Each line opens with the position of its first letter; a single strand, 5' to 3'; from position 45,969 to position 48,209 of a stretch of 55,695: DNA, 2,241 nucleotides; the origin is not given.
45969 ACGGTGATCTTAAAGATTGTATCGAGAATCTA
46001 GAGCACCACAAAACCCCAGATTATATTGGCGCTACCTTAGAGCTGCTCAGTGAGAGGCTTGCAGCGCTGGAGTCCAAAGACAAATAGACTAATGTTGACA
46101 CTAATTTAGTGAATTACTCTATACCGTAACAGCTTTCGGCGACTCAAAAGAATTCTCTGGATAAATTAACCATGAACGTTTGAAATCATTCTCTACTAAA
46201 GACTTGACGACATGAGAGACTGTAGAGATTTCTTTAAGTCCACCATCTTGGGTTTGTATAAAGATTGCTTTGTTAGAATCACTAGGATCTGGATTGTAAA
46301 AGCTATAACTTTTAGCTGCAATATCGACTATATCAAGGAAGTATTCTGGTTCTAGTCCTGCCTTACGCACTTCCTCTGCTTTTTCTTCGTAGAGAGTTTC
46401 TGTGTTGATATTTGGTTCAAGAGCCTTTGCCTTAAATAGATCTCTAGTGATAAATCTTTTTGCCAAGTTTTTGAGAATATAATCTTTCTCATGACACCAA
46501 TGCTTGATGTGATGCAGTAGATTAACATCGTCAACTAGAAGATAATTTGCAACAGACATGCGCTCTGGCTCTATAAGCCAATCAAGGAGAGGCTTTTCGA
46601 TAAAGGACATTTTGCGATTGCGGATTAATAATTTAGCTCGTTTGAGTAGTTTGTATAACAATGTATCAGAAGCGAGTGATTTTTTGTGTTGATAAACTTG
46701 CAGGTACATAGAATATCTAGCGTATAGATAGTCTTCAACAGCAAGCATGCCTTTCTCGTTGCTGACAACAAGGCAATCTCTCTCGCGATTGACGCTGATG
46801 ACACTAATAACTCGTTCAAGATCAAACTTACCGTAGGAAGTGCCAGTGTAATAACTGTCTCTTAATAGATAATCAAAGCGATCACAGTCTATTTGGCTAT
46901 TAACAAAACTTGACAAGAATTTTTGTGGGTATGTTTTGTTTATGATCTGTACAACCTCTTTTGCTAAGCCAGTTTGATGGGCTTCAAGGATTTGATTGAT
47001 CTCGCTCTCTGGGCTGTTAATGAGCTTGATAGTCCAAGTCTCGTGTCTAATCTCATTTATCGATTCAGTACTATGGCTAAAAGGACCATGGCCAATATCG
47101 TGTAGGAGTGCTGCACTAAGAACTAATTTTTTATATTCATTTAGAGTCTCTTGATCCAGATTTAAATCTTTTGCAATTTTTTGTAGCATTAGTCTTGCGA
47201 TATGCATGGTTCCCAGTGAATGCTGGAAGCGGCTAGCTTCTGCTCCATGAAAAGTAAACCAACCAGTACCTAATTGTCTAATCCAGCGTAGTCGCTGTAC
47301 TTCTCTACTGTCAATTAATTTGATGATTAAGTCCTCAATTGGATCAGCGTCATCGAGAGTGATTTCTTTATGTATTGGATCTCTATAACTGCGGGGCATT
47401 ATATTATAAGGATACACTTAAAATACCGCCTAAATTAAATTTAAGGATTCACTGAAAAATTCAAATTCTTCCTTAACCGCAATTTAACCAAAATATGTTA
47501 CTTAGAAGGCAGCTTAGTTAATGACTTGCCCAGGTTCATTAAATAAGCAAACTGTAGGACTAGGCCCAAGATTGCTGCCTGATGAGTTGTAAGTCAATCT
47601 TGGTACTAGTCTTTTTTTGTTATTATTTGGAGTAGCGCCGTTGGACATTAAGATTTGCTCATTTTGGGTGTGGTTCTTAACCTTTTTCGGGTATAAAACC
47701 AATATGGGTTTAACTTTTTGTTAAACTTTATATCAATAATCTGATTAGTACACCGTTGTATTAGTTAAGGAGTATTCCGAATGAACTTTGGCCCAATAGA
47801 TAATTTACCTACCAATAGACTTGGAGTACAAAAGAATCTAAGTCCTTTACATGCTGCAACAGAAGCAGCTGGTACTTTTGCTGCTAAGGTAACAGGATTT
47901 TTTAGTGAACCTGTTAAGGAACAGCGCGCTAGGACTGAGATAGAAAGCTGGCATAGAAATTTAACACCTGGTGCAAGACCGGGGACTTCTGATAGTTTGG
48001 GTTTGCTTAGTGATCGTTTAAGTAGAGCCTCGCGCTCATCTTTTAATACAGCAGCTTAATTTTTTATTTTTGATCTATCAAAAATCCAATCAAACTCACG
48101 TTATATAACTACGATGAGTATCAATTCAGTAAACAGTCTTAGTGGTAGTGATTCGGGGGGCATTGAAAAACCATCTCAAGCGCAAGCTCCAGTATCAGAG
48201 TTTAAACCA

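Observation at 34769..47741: One 33-nt promoter architecture (TTAA-N7-TTAAC-N10-[-10]) repeated at flgB, an M23 peptidase, an orphan short transcript and a 92-aa orphan gene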

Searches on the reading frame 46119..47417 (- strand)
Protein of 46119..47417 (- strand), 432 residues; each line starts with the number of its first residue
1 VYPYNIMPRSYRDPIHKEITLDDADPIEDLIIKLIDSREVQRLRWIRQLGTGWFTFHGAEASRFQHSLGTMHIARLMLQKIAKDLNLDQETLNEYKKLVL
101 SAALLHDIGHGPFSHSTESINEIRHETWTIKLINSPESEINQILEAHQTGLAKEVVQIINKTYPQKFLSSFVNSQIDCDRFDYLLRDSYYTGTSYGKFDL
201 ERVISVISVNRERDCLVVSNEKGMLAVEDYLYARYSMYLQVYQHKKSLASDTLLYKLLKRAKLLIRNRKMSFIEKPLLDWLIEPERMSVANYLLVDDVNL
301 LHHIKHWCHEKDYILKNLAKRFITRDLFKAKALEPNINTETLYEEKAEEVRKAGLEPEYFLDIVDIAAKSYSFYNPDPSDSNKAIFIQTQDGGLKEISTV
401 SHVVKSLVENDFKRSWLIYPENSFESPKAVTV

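Call 40: find_related_loci(query=A3, collection=metagenome_contigs, flank=10000)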
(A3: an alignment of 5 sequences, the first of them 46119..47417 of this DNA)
Query A3 (432 aa) in metagenome_contigs; peptide patterns used: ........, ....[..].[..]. (x = any residue, [..] = any of these).
317 stretches matched a pattern; 136 encode a relative of the query (tblastn E <= 1e-3); the best 80 are kept; 80 distinct loci.
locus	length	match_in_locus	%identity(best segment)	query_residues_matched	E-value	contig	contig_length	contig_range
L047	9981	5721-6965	67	7-421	0e+0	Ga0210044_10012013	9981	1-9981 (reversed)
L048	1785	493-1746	67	7-424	0e+0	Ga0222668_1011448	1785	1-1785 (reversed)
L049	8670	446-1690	64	5-419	0e+0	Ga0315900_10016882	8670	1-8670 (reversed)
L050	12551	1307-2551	64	5-419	0e+0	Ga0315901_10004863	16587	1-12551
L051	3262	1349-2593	63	5-419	0e+0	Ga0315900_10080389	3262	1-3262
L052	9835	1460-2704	64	5-419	0e+0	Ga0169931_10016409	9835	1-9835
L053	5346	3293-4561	63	6-428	0e+0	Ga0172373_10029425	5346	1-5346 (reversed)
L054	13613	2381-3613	63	6-418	0e+0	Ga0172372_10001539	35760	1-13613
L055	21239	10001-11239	62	6-418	0e+0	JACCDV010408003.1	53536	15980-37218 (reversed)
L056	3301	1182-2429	61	7-421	0e+0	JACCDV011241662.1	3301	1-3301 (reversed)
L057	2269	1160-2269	64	6-375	2e-175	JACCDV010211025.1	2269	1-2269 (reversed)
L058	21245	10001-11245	57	6-418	8e-160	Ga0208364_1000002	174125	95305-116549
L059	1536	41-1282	57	7-418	1e-163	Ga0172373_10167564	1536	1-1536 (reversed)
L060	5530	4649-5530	65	7-300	2e-134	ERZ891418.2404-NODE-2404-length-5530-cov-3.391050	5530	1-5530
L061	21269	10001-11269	65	6-419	0e+0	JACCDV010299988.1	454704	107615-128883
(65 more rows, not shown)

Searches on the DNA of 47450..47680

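Call 43: search_rna_families(source=window, start=47450, end=47680, threshold=evalue, max_evalue=10)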
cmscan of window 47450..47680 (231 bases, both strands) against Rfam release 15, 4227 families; matches with E-value up to 10: 8.
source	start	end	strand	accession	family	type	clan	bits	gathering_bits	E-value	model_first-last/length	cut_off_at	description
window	47541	47628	+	RF04128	MIR8562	Gene; miRNA;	-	22.2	211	0.032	79-164/242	no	MIR8562 microRNA precursor family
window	47519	47629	+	RF03530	bglG-cis-reg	Cis-reg;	-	16.6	80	1.2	1-137/137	no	cis-regulatory element of the bglG/LicT operon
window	47555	47614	+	RF04033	mir-8512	Gene; miRNA;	-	13.8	90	2.8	1-61/61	no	mir-8512 microRNA precursor family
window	47557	47614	+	RF03818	MIR7994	Gene; miRNA;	-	13.7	100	6.5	1-90/90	no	MIR7994 microRNA precursor family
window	47647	47680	-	RF00032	Histone3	Cis-reg;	-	13.6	34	0.71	13-46/46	5'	Histone 3' UTR stem-loop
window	47608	47644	-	RF00032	Histone3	Cis-reg;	-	11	34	6.6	1-46/46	no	Histone 3' UTR stem-loop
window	47659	47675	-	RF01977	HOTAIRM1_3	Gene; lncRNA;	-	9.4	37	6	43-59/59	no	HOX antisense intergenic RNA myeloid 1 conserved region 3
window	47612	47649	+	RF02186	ST7-OT3_4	Gene; lncRNA;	-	8.7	80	7.6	1-73/73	no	ST7 overlapping transcript 3 conserved region 4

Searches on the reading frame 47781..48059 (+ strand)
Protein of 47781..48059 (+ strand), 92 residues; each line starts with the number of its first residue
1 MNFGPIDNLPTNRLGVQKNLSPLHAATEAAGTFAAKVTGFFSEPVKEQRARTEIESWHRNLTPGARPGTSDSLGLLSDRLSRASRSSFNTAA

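Call 12: search_protein_families(library=pfam, proteins=[window:47781-48059:+], max_evalue=0.01)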
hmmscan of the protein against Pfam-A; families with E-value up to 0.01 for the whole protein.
window:47781-48059:+ (92 aa): 0 families

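Call 37: find_homologous_proteins(query=window:47781-48059:+, max_evalue=0.01)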
Query window:47781-48059:+ (92 aa): 1 proteins with E <= 0.01 among 2 candidates.
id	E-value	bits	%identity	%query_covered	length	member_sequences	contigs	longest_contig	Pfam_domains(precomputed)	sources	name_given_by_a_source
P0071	2.2e-52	193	99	100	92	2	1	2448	-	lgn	-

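Call 62: search_protein_families(library=ncbifam, proteins=[window:47781-48059:+], max_evalue=0.01)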
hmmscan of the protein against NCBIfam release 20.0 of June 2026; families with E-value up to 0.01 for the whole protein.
window:47781-48059:+ (92 aa): 0 families
